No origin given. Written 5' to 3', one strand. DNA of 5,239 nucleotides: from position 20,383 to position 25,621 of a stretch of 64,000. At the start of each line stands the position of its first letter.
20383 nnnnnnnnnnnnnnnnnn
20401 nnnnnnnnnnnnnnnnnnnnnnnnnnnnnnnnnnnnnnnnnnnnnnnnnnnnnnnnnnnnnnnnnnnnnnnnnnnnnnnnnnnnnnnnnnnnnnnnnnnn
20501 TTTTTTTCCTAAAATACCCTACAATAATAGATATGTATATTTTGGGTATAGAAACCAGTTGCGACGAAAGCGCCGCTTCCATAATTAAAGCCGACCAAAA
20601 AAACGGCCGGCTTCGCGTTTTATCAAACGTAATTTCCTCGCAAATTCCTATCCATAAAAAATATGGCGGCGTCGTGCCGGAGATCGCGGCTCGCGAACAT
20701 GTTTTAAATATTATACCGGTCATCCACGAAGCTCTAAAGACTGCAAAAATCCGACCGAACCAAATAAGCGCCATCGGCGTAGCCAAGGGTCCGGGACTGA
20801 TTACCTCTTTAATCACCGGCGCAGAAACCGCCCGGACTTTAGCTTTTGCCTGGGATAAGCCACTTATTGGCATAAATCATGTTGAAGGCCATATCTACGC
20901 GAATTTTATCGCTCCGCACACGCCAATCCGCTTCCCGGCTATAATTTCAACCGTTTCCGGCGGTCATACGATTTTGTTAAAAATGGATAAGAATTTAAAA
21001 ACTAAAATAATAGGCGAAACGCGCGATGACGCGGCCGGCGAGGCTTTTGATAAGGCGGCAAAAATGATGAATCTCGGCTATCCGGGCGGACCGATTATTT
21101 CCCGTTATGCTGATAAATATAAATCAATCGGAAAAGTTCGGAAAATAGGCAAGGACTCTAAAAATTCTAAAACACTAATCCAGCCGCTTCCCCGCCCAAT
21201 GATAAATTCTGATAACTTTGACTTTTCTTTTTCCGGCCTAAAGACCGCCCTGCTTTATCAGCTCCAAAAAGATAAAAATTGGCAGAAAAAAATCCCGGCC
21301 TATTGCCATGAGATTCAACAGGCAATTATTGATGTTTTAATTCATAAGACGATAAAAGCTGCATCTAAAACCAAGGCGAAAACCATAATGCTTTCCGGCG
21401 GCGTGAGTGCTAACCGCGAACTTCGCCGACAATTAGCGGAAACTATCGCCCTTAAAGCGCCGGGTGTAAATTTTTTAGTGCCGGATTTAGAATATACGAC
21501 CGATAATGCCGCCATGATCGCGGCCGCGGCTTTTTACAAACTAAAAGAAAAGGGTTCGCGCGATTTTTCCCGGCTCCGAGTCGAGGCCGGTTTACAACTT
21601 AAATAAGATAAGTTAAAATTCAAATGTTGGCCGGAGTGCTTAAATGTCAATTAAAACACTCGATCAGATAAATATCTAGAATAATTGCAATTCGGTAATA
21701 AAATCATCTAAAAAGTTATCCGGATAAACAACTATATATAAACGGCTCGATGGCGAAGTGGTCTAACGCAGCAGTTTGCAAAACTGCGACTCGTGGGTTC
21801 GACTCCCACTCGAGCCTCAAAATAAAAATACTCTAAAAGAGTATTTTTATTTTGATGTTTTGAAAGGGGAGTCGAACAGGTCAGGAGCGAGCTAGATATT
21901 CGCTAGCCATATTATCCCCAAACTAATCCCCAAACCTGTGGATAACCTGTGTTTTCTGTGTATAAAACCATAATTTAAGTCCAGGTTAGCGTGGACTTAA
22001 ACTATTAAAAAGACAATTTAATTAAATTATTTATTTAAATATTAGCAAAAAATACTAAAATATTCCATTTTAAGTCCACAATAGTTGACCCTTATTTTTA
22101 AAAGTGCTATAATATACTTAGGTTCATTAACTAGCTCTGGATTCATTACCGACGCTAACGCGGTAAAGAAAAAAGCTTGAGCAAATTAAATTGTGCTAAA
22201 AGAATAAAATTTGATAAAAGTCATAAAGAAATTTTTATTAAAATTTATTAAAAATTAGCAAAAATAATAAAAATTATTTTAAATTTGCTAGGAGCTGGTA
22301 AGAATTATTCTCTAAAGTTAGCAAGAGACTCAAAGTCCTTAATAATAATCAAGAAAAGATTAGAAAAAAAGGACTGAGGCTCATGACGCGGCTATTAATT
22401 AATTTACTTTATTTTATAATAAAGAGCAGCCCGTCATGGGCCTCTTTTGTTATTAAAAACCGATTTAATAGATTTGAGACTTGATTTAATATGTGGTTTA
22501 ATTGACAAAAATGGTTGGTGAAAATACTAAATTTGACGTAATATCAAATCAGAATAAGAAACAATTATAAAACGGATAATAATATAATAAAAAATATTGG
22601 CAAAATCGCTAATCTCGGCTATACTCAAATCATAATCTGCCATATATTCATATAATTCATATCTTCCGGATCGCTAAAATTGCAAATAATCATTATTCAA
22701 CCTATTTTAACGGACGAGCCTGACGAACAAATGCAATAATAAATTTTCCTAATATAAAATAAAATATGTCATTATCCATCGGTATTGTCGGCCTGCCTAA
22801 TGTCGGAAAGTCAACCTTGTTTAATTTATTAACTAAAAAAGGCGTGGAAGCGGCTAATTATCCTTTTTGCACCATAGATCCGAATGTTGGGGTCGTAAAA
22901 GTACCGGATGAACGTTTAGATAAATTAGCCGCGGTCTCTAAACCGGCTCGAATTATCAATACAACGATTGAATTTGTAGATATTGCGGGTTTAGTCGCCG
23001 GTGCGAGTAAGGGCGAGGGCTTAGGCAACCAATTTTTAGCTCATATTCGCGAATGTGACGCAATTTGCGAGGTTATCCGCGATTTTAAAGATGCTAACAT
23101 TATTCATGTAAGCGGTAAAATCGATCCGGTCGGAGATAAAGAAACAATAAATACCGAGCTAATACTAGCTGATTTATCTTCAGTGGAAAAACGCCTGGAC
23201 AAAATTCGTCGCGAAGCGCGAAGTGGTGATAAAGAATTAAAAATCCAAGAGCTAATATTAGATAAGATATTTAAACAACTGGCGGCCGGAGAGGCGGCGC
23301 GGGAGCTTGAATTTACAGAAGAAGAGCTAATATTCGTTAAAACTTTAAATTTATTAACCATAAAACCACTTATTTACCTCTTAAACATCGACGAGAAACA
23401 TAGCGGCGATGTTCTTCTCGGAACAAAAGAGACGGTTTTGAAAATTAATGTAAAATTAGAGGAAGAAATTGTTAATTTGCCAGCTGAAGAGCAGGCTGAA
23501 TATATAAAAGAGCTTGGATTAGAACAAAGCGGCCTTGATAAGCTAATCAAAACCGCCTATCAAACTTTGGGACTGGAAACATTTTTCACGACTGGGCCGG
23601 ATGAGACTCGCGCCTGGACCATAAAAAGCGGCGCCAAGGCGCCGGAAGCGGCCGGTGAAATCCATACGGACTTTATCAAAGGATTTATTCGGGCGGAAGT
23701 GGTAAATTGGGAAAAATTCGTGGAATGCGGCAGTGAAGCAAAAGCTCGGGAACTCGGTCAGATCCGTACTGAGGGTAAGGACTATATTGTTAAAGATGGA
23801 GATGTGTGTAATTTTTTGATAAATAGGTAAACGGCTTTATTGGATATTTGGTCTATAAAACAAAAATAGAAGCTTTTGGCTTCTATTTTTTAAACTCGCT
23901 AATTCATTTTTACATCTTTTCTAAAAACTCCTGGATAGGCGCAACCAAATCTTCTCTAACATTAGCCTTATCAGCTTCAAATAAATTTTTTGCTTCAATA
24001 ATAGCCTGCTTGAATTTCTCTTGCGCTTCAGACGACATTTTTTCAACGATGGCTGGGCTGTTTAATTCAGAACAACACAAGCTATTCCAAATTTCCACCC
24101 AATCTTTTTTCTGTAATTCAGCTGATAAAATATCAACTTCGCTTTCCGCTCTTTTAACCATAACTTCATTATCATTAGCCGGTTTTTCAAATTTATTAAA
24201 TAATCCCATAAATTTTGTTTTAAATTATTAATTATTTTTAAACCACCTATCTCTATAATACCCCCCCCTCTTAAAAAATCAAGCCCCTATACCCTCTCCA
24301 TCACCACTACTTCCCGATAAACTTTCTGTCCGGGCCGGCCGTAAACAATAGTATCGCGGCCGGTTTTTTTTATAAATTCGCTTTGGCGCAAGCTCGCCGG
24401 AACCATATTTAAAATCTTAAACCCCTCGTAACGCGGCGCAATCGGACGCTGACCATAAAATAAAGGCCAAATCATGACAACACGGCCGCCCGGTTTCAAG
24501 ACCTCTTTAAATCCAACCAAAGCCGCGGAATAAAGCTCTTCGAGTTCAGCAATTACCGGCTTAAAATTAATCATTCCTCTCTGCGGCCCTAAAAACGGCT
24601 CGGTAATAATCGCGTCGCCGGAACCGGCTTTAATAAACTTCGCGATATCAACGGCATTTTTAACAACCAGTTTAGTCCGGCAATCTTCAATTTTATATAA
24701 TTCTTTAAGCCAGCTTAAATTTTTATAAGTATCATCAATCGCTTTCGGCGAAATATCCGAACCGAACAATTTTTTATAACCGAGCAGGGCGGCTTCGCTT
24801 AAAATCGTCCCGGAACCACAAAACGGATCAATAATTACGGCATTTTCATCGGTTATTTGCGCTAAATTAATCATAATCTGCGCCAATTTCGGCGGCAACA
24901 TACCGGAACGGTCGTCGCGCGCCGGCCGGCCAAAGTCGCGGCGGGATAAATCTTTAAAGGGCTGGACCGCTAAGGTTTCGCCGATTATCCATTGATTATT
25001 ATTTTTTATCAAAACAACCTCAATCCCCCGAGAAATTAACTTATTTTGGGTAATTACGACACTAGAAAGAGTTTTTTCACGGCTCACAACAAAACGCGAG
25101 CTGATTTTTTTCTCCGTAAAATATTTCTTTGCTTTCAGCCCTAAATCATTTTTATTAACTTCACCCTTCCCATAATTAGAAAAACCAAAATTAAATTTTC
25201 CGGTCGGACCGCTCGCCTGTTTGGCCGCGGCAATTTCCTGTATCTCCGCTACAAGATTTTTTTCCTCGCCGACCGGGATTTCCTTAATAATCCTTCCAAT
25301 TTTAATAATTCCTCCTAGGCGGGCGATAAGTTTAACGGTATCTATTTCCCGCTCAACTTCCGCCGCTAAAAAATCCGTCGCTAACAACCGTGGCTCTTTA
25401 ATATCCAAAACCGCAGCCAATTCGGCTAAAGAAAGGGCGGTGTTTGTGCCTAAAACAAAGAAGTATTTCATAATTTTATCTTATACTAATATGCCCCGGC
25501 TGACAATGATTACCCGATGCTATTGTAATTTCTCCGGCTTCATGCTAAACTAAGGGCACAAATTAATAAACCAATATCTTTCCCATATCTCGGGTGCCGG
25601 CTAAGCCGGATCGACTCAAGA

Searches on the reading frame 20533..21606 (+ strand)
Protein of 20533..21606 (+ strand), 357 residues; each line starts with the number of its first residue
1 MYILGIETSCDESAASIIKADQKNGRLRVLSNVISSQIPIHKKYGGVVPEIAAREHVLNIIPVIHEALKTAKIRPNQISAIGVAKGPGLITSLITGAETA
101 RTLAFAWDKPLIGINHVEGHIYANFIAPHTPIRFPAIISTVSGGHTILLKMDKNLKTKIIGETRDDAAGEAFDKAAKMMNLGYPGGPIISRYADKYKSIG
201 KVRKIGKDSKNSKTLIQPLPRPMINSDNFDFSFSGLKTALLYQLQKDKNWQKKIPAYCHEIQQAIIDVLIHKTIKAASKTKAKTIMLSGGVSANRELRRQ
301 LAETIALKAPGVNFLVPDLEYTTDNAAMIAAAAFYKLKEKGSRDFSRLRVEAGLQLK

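Call 25: search_protein_families(library=pfam, proteins=[window:20533-21606:+], max_evalue=0.0001)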
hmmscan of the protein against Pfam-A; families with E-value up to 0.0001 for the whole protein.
window:20533-21606:+ (357 aa): 2 families
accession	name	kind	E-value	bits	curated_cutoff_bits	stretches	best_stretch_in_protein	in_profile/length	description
PF00814.31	TsaD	-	1.4e-85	287.6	24.8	1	29-330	2-263/264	tRNA N6-adenosine threonylcarbamoyltransferase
PF22521.2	HypF_C_2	-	1.4e-06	28.7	27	1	239-306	151-218/241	Carbamoyltransferase, Kae1-like Domain, second subdomain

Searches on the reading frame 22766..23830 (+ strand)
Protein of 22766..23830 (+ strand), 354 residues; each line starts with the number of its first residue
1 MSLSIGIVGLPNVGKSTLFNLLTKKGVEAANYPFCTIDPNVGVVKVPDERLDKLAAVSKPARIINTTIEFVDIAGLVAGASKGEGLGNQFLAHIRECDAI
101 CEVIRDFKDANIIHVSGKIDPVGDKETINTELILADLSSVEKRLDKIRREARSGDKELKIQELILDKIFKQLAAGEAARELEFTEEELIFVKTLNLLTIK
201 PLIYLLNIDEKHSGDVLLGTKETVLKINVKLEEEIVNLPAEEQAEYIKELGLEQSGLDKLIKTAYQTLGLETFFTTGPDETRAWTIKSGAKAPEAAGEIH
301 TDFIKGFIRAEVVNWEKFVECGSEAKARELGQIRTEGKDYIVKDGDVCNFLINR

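Call 25: search_protein_families(library=pfam, proteins=[window:22766-23830:+], max_evalue=0.0001)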
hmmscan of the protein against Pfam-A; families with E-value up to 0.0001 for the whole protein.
window:22766-23830:+ (354 aa): 3 families
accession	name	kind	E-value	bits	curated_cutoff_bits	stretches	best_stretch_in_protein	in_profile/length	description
PF06071.19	YchF-GTPase_C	-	6.4e-37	126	27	1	270-353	1-84/84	Protein of unknown function (DUF933)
PF01926.29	MMR_HSR1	-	7.6e-23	81.2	21.9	1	5-109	2-86/113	50S ribosome-binding GTPase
PF02421.24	FeoB_N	-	1.9e-08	34.4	27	1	5-49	3-47/156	Ferrous iron transport protein B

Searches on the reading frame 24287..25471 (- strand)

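Call 7: search_protein_families(library=pfam, proteins=[window:24287-25471:-], max_evalue=0.001)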
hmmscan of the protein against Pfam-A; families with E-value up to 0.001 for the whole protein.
window:24287-25471:- (394 aa): 4 families
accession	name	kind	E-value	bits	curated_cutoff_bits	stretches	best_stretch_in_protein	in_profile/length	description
PF01170.24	UPF0020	-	2.8e-14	53.7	22.3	1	188-335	8-166/197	RMKL-like, methyltransferase domain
PF01555.25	N6_N4_Mtase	-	4.9e-07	30.4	26.7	1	192-248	166-219/221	DNA methylase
PF13847.12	Methyltransf_31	-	1e-05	25.7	27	1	208-333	2-109/145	Methyltransferase domain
PF06325.19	PrmA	-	0.00081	19.4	22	0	203-253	155-205/296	Ribosomal protein L11 methyltransferase (PrmA)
